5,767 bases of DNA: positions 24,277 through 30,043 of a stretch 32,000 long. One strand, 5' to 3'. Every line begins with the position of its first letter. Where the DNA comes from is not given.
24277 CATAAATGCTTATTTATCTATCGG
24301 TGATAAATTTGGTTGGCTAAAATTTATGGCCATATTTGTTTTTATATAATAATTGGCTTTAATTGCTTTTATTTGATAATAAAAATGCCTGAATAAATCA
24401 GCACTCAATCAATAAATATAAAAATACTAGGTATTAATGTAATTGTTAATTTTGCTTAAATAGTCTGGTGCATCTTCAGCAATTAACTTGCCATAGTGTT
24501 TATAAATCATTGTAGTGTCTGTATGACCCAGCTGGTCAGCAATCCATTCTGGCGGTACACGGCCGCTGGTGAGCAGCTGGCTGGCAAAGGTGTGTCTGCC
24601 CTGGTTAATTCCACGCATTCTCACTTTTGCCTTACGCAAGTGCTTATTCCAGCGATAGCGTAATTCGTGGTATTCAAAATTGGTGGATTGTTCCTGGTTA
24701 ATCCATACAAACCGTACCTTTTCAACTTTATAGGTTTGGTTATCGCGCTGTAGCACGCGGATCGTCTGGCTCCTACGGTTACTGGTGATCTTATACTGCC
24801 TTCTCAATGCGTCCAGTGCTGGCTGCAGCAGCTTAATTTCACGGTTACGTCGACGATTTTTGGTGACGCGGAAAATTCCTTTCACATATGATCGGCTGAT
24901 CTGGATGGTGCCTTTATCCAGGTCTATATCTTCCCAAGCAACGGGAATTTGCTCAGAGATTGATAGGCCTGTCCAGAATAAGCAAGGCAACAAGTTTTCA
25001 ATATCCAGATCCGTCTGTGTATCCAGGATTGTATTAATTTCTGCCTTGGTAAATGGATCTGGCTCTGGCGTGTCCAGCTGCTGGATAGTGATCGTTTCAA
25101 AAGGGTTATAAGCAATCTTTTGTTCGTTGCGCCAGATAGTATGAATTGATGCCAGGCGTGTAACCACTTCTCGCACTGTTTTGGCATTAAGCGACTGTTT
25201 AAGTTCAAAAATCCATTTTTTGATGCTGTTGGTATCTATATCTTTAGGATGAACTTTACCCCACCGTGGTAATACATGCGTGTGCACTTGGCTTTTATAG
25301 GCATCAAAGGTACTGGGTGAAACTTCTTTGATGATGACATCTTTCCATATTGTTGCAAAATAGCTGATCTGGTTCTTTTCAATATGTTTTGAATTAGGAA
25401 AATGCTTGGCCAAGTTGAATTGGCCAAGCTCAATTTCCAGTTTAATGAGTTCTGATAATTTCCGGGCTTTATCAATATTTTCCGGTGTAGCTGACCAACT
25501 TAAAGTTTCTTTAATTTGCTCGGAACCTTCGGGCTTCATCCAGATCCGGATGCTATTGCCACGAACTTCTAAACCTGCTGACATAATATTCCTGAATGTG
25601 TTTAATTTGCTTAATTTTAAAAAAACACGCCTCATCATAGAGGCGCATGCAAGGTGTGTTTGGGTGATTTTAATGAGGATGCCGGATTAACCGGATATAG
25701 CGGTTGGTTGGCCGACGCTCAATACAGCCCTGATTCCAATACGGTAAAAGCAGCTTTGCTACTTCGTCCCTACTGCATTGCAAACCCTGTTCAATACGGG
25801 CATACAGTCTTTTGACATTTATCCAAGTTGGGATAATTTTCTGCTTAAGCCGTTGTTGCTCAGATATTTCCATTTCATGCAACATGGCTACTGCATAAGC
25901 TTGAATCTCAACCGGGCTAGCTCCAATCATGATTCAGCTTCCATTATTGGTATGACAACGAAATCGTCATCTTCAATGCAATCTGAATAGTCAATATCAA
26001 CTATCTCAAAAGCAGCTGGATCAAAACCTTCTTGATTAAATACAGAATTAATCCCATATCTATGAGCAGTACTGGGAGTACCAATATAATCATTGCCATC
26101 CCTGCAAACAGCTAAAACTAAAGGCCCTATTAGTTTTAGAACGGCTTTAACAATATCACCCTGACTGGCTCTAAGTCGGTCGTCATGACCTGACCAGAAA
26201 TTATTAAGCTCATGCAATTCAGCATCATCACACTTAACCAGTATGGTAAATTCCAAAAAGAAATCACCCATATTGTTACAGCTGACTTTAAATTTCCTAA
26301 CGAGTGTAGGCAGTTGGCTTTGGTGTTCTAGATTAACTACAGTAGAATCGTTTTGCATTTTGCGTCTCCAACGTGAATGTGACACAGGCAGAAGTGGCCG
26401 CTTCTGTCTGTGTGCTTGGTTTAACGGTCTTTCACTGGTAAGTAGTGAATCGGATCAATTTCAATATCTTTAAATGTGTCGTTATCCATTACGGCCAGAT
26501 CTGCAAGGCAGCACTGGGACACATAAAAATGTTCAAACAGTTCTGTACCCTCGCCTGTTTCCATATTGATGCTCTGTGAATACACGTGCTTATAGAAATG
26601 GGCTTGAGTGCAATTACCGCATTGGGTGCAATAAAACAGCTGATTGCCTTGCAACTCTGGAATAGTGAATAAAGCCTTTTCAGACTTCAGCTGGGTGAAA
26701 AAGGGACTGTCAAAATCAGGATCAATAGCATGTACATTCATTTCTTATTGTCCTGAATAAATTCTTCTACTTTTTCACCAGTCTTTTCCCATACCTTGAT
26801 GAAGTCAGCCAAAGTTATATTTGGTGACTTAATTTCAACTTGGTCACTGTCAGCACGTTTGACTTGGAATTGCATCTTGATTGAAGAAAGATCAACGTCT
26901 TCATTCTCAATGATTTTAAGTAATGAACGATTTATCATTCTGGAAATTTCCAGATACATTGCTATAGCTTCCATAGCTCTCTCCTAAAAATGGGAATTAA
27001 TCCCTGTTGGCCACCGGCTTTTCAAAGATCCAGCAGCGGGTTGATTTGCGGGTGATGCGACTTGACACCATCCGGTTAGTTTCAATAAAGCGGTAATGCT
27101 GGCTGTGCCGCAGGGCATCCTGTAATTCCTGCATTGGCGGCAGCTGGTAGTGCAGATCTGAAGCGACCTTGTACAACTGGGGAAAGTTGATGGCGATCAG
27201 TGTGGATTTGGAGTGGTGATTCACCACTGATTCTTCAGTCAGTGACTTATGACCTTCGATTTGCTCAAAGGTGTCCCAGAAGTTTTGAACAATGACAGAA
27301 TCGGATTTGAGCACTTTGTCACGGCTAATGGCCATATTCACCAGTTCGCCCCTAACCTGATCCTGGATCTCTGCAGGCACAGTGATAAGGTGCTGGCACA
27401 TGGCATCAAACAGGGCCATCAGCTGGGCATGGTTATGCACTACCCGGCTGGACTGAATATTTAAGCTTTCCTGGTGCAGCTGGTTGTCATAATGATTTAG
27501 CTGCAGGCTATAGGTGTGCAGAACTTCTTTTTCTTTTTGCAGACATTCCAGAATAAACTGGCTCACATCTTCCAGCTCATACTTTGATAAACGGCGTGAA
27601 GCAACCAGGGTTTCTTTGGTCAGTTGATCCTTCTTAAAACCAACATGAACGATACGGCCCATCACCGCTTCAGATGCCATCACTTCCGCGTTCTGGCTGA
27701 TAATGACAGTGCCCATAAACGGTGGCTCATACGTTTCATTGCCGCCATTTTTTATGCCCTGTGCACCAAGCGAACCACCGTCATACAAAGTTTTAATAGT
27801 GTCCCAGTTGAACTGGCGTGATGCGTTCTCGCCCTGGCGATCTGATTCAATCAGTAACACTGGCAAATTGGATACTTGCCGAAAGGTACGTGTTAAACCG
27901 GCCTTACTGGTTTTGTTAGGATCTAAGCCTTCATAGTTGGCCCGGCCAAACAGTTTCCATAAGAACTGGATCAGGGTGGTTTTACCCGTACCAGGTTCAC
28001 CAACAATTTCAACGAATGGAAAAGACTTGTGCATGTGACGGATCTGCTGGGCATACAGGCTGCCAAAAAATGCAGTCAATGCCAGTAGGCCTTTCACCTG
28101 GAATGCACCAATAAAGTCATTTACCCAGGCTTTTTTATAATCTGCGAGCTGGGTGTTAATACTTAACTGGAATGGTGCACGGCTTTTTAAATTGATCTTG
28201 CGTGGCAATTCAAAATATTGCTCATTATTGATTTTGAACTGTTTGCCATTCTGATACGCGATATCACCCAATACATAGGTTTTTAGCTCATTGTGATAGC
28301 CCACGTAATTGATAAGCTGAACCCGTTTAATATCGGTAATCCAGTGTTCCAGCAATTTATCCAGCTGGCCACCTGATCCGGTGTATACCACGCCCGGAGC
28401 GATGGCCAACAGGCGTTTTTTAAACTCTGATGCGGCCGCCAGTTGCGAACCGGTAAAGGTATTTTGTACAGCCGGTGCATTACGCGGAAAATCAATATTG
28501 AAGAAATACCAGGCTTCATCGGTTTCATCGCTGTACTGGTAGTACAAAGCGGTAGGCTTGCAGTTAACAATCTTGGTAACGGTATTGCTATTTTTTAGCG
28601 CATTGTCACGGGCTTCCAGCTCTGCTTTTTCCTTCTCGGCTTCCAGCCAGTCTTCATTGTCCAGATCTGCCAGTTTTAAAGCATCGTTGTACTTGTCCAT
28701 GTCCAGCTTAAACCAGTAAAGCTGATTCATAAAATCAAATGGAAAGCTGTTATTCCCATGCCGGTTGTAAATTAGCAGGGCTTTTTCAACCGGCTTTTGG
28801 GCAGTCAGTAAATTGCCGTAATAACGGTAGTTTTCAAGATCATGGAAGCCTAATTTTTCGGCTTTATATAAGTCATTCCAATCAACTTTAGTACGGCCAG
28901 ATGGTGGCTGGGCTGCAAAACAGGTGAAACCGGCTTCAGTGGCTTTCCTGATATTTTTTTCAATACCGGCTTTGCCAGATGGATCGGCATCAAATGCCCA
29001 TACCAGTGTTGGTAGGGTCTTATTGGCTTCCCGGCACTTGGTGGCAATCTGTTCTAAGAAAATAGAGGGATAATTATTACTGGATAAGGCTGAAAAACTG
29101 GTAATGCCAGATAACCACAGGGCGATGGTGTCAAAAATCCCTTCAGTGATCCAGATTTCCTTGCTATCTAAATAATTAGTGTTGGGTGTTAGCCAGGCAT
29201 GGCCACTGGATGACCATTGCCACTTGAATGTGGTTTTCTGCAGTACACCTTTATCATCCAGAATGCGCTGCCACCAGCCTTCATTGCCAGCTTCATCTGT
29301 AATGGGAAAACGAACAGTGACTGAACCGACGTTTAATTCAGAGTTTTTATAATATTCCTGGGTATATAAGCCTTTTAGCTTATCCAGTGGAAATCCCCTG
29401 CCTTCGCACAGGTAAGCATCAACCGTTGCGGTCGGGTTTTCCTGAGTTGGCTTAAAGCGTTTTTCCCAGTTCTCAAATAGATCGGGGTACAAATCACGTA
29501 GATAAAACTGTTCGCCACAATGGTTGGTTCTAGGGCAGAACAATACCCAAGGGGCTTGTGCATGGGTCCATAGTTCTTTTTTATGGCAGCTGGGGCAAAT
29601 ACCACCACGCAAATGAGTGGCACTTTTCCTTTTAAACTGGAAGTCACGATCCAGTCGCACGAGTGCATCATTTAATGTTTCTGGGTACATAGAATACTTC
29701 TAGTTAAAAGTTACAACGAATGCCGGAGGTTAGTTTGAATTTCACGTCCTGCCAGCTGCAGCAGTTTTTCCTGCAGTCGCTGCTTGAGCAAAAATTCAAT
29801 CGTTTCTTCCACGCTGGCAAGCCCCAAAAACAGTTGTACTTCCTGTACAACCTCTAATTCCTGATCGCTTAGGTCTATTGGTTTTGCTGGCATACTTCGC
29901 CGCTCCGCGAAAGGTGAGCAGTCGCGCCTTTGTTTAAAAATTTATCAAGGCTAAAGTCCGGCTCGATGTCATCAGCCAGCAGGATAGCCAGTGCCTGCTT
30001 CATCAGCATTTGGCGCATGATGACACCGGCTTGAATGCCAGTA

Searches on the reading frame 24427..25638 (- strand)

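Call 7: search_protein_families(library=pfam, proteins=[window:24427-25638:-], max_evalue=0.01)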
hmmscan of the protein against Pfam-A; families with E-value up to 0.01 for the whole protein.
window:24427-25638:- (403 aa): 3 families
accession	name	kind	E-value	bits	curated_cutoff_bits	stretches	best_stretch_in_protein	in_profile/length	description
PF12167.14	Arm-DNA-bind_2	-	2.9e-14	53.2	22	1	22-84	3-65/65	Arm DNA-binding domain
PF00589.27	Phage_integrase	-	8.7e-13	48.8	27.1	1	197-382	4-165/172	Phage integrase family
PF14659.12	Phage_int_SAM_3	-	4e-07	30.6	22.6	1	92-146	3-57/58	Phage integrase, N-terminal SAM-like domain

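Call 8: search_protein_families(library=phrogs, proteins=[window:24427-25638:-], max_evalue=0.01)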
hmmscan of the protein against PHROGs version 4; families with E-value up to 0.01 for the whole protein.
window:24427-25638:- (403 aa): 5 families
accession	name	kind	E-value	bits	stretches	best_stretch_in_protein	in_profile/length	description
phrog_1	-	integration and excision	1.6e-41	144.3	1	78-402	157-452/611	integrase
phrog_216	-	integration and excision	1.6e-24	87.5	1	152-399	14-238/301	integrase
phrog_12766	-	unknown function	9e-10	39.3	1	19-88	6-74/82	-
phrog_7685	-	integration and excision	1e-08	36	1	302-397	146-235/240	integrase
phrog_27762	-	unknown function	1.6e-05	25.6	1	362-394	16-50/57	-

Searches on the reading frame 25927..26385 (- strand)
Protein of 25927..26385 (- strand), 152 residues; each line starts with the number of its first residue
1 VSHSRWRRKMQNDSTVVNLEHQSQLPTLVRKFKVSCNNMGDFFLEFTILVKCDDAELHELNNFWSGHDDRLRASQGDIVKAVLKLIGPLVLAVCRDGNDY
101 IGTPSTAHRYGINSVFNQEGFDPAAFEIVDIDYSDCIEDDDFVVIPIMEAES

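Call 7: search_protein_families(library=pfam, proteins=[window:25927-26385:-], max_evalue=0.01)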
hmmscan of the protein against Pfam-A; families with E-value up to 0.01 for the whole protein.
window:25927-26385:- (152 aa): 1 family
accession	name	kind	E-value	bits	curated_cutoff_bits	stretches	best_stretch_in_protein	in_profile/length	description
PF10800.13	DUF2528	-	7.4e-07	30.1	22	1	54-140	13-100/104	Protein of unknown function (DUF2528)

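Call 8: search_protein_families(library=phrogs, proteins=[window:25927-26385:-], max_evalue=0.01)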
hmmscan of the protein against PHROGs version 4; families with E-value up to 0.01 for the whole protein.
window:25927-26385:- (152 aa): 2 families
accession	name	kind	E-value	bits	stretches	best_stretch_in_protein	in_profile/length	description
phrog_35963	-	unknown function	1.2e-38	133.6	1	10-149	1-142/147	-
phrog_646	-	unknown function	6.2e-05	24.5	1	54-144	28-119/122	unknown function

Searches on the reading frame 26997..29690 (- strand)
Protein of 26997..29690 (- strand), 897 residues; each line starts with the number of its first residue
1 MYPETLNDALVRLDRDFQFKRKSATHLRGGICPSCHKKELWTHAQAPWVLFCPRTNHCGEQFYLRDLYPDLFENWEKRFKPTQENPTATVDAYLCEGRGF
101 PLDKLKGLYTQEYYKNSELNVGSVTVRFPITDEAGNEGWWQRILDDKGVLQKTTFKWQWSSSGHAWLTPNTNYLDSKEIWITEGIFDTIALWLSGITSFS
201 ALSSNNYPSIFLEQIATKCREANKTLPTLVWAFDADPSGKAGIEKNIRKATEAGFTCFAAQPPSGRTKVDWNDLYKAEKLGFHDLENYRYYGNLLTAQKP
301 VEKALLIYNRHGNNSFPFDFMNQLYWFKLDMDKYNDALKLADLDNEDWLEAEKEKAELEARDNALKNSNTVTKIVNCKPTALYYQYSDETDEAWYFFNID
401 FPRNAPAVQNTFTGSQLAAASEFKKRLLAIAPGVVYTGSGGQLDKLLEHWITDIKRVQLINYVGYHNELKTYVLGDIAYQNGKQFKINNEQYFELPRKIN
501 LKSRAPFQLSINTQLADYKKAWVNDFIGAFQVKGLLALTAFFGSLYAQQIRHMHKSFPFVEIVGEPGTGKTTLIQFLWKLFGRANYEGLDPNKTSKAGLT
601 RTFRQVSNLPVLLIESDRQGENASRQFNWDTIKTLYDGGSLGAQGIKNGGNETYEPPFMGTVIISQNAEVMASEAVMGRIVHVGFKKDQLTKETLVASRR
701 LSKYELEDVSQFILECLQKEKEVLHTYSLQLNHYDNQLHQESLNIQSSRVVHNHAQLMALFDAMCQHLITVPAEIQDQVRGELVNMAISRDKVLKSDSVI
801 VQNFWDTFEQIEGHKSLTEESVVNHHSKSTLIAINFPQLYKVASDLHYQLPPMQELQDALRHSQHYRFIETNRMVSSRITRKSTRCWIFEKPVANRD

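Call 7: search_protein_families(library=pfam, proteins=[window:26997-29690:-], max_evalue=0.01)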
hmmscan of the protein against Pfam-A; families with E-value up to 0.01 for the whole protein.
window:26997-29690:- (897 aa): 5 families
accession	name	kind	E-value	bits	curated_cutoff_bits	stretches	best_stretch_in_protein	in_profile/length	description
PF13155.12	Toprim_2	-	5.2e-10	40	22.1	1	180-274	1-87/88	Toprim-like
PF13362.12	Toprim_3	-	0.00029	21.7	27.2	1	180-276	3-90/95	Toprim domain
PF00493.29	MCM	-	0.00097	18.7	23.3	1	525-604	25-102/224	MCM P-loop domain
PF19263.5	DUF5906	-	0.0015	19.6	27.6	1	562-669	1-103/114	Family of unknown function (DUF5906)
PF06048.17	DUF927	-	0.0059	16.7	22.6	0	368-617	18-250/284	Domain of unknown function (DUF927)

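Call 8: search_protein_families(library=phrogs, proteins=[window:26997-29690:-], max_evalue=0.01)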
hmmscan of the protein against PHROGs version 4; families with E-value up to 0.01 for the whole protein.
window:26997-29690:- (897 aa): 7 families
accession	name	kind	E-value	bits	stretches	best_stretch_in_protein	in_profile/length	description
phrog_1139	-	DNA, RNA and nucleotide metabolism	0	1050.6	1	5-895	4-893/895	DNA primase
phrog_47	-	DNA, RNA and nucleotide metabolism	5.2e-09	36.2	1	10-298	35-343/947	DNA primase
phrog_18886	-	unknown function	6.3e-08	33.4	1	801-893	177-260/269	-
phrog_20645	-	unknown function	2.2e-06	29.1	1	800-890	67-153/156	-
phrog_239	-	DNA, RNA and nucleotide metabolism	0.0001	22.4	1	123-279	142-300/801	DNA primase/helicase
phrog_7485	-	unknown function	0.00018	21.5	1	563-615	233-284/430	-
phrog_849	-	DNA, RNA and nucleotide metabolism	0.00032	20.8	1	172-241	232-301/435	DNA primase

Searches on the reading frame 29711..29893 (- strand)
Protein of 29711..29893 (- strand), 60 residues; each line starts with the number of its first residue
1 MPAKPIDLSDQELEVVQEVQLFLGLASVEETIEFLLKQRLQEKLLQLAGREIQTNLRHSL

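Call 7: search_protein_families(library=pfam, proteins=[window:29711-29893:-], max_evalue=0.01)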
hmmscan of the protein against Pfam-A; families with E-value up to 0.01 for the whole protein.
window:29711-29893:- (60 aa): 0 families

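Call 8: search_protein_families(library=phrogs, proteins=[window:29711-29893:-], max_evalue=0.01)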
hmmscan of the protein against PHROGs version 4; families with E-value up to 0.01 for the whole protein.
window:29711-29893:- (60 aa): 1 family
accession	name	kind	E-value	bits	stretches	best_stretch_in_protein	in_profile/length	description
phrog_9850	-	unknown function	4.4e-20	72.3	1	1-58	1-58/63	-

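Call 41: search_protein_families(library=ncbifam, proteins=[window:29711-29893:-], max_evalue=1)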
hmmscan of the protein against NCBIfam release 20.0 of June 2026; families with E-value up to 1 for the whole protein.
window:29711-29893:- (60 aa): 0 families
